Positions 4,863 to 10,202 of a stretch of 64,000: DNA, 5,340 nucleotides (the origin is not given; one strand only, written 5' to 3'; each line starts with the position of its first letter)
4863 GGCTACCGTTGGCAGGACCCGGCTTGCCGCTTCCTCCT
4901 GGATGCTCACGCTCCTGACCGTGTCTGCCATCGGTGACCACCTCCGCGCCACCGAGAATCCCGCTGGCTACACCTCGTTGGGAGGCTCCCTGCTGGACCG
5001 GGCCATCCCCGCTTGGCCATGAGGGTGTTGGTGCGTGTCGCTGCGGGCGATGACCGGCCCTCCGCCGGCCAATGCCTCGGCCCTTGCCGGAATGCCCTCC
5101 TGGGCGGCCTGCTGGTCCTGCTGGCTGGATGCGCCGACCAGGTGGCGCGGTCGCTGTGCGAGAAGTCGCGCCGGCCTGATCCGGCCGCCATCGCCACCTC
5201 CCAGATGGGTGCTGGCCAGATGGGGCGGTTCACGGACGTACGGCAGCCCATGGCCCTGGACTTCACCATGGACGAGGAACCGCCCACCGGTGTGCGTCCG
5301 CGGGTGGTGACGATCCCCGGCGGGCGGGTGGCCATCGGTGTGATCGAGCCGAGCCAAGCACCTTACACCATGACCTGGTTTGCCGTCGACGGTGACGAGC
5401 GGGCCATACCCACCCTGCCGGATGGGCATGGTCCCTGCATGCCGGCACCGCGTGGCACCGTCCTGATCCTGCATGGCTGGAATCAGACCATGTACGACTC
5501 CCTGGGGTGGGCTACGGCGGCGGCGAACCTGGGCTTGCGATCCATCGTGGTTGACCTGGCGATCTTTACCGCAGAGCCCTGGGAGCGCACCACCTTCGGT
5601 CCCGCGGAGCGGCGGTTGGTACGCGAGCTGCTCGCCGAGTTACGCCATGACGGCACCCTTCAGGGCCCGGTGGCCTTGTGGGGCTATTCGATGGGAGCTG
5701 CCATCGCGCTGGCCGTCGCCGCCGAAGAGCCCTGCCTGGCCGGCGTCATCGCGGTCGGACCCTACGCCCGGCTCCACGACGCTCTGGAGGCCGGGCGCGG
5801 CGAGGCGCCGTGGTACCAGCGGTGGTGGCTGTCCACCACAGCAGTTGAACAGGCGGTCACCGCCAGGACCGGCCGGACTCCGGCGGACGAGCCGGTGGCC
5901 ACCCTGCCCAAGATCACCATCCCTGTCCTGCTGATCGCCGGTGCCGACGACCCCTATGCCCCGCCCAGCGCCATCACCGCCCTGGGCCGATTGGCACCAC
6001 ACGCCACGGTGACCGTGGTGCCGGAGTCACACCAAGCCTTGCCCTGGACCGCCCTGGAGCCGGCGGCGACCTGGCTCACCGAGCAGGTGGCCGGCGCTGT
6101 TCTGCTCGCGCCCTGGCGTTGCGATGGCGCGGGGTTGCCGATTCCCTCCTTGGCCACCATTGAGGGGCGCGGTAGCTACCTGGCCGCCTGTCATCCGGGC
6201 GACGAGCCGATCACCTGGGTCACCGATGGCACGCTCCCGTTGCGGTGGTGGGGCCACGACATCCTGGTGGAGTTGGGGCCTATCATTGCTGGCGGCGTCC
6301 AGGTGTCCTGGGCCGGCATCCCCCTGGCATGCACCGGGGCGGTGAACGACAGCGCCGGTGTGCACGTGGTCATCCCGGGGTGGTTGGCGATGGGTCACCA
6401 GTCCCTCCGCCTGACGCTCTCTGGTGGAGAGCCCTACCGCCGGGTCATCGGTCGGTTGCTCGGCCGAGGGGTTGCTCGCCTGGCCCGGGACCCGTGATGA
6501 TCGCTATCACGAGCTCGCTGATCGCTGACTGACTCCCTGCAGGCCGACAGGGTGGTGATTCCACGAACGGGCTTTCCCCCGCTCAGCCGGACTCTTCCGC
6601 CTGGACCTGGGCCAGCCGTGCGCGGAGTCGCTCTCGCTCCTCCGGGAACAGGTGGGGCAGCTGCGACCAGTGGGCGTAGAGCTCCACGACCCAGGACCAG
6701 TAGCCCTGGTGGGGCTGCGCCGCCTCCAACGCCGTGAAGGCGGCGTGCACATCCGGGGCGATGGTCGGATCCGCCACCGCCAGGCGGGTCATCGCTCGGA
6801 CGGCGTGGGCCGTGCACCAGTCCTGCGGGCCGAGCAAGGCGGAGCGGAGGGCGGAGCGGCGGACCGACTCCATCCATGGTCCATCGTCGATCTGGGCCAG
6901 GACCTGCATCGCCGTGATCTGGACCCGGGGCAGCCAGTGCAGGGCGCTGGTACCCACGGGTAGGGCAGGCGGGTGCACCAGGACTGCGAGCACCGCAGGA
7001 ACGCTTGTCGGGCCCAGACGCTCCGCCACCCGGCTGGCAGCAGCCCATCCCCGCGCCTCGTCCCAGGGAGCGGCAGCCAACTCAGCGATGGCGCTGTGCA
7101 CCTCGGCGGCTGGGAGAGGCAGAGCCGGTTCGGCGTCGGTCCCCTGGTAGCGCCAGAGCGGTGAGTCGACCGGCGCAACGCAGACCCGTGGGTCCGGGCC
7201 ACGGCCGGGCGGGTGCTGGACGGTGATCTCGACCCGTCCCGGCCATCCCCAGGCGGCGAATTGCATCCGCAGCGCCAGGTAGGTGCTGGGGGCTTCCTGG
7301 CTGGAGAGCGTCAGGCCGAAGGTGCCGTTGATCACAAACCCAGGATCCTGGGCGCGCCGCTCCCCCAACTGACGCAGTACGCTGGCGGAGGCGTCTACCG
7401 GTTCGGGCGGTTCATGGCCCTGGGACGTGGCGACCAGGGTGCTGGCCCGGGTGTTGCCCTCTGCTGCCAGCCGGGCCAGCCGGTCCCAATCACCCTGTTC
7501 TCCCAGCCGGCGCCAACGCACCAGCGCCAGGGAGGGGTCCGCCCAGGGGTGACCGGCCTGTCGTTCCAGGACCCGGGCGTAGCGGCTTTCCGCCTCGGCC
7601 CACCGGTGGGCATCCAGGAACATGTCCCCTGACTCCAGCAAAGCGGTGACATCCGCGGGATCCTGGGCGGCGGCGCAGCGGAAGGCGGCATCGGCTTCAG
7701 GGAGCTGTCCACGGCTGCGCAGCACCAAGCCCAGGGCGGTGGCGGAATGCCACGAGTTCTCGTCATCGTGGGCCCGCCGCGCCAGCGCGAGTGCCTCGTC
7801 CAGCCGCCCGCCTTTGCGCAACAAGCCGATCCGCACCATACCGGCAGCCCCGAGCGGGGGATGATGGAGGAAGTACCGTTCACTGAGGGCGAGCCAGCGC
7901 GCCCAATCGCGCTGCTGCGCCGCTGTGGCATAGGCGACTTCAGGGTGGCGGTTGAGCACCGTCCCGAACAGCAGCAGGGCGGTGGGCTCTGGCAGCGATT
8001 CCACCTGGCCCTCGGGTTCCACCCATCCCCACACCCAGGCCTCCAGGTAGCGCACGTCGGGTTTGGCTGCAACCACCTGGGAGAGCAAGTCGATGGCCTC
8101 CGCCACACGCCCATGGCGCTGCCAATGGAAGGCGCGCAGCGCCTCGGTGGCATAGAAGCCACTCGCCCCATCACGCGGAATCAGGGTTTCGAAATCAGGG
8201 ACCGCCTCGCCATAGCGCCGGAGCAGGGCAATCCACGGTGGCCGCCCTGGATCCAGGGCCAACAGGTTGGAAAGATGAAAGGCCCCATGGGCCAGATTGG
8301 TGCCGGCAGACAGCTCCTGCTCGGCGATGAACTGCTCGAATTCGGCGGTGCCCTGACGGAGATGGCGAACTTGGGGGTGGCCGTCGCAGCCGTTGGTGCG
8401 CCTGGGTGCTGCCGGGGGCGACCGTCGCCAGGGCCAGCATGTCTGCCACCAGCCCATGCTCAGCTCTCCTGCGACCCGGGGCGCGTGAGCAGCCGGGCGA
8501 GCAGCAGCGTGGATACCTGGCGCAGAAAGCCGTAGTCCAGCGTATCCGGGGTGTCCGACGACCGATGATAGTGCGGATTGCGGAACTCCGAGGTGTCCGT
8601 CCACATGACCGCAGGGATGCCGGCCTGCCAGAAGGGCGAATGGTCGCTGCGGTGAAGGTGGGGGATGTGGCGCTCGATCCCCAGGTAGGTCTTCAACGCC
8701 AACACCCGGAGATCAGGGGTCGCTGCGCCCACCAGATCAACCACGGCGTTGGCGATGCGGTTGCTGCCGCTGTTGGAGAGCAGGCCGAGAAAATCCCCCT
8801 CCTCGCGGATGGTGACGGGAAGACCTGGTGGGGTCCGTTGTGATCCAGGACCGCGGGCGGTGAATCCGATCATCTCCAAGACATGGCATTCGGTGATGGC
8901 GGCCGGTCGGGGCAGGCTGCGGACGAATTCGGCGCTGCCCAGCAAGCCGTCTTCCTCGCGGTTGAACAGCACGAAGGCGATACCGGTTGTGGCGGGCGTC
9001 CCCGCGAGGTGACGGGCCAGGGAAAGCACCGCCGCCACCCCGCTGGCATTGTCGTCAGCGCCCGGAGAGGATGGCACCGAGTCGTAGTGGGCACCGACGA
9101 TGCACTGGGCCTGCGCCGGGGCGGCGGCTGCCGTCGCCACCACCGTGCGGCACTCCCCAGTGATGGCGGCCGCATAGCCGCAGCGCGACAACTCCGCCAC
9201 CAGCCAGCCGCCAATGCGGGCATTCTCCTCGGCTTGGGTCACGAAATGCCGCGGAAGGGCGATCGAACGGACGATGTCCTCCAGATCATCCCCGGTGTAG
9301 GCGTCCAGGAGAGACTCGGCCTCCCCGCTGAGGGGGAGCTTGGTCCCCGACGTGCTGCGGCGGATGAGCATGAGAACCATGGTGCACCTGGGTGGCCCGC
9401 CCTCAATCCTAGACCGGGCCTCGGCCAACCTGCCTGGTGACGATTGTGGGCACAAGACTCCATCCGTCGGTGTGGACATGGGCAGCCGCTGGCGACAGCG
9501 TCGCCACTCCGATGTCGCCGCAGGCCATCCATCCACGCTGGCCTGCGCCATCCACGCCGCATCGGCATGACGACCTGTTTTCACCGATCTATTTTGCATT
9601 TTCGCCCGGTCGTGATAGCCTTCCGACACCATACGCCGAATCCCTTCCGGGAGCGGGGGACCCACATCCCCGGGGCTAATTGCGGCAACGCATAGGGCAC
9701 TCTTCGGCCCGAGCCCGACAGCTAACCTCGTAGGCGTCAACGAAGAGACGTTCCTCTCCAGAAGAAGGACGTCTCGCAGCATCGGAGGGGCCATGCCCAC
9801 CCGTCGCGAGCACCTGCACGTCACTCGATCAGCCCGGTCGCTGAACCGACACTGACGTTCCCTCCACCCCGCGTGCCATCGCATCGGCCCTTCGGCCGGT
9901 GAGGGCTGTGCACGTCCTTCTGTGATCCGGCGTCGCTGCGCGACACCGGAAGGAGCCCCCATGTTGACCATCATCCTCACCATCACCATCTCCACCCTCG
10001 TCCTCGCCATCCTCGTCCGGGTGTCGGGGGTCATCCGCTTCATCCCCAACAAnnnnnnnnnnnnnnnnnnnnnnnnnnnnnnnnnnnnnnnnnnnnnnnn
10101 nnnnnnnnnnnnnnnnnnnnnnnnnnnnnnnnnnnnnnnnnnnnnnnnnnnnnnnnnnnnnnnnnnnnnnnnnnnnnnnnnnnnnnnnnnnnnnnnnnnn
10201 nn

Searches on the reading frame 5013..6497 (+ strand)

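Call 3: search_protein_families(library=pfam, proteins=[window:5013-6497:+], max_evalue=0.1)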
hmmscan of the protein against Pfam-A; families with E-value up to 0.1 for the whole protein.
window:5013-6497:+ (494 aa): 12 families
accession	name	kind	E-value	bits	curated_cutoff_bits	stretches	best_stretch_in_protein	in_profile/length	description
PF00561.26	Abhydrolase_1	-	4.3e-13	49.9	25.8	2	149-274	2-126/245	alpha/beta hydrolase fold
PF12146.15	Hydrolase_4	-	5.8e-12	45.9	27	1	145-274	2-128/239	Serine aminopeptidase, S33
PF12697.13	Abhydrolase_6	-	1.5e-06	29.5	26.3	1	150-344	1-206/217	Alpha/beta hydrolase family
PF00975.26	Thioesterase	-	0.00098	19.8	26.4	1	202-237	51-85/226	Thioesterase domain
PF20408.4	Abhydrolase_11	-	0.0013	18.9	27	0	201-249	59-106/193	Alpha/beta hydrolase domain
PF00756.26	Esterase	-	0.0077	16.5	22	1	204-269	100-159/251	Putative esterase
PF01738.24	DLH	-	0.0077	16.3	21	1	207-317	85-158/217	Dienelactone hydrolase family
PF02230.22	Abhydrolase_2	-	0.014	15.7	23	1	202-258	89-146/217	Phospholipase/Carboxylesterase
PF05448.18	AXE1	-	0.041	13.1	21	0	220-323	178-284/321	Acetyl xylan esterase (AXE1)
PF02129.25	Peptidase_S15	-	0.054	13.6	23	0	216-284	93-163/262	X-Pro dipeptidyl-peptidase (S15 family)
PF07859.19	Abhydrolase_3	-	0.058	13.6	25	1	212-314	65-177/210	alpha/beta hydrolase fold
PF00326.27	Peptidase_S9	-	0.087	12.7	22.6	0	220-320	66-162/213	Prolyl oligopeptidase family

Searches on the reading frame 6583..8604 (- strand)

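Call 3: search_protein_families(library=pfam, proteins=[window:6583-8604:-], max_evalue=0.1)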
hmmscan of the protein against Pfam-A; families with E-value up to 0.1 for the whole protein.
window:6583-8604:- (673 aa): 9 families
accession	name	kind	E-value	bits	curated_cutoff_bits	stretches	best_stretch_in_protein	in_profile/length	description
PF13432.12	TPR_16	-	9.1e-06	26.5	32.7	1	290-351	2-63/65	Tetratricopeptide repeat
PF14559.12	TPR_19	-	1.1e-05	26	25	1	297-352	3-58/68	Tetratricopeptide repeat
PF07719.23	TPR_2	-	3.1e-05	24.2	27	0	290-317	6-33/34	Tetratricopeptide repeat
PF13424.12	TPR_12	-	4.6e-05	24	30.1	1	268-313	26-73/77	Tetratricopeptide repeat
PF13414.12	TPR_11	-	0.0028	17.7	26.8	0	292-326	1-35/42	TPR repeat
PF13176.12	TPR_7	-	0.011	16.3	27.9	0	321-349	1-31/36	Tetratricopeptide repeat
PF24575.1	TPR_Slam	-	0.019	15.8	35.2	0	157-186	53-82/104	Surface lipoprotein assembly modifier, N-terminal TPR repeats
PF13428.12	TPR_14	-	0.047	14.8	23.5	0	289-327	5-43/44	Tetratricopeptide repeat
PF00515.34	TPR_1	-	0.06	13.6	27.8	0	291-316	7-32/34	Tetratricopeptide repeat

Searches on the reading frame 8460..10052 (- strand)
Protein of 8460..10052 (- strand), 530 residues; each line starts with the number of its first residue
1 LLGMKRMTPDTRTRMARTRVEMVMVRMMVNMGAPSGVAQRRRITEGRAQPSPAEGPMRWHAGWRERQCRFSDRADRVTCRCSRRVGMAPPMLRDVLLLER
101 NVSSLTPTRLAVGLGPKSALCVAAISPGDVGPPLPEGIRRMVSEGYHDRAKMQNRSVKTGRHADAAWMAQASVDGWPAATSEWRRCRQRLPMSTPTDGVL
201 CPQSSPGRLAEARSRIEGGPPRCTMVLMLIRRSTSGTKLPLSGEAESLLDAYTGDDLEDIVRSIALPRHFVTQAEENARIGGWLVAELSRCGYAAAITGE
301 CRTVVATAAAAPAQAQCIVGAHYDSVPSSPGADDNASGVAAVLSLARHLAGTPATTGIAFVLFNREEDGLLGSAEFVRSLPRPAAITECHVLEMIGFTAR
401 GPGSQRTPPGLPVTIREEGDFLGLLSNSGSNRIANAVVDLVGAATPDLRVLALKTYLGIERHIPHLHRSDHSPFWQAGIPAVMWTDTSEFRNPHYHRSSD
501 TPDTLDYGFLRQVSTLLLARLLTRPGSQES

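Call 62: search_protein_families(library=pfam, proteins=[window:8460-10052:-], max_evalue=0.001)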
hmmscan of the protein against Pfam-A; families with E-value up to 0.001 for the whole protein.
window:8460-10052:- (530 aa): 2 families
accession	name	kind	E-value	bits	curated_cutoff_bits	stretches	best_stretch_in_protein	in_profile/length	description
PF04389.22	Peptidase_M28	-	1.6e-30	106.7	21.3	1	305-518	3-190/193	Peptidase family M28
PF01546.33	Peptidase_M20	-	8.6e-05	23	24.6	1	319-394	2-100/206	Peptidase family M20/M25/M40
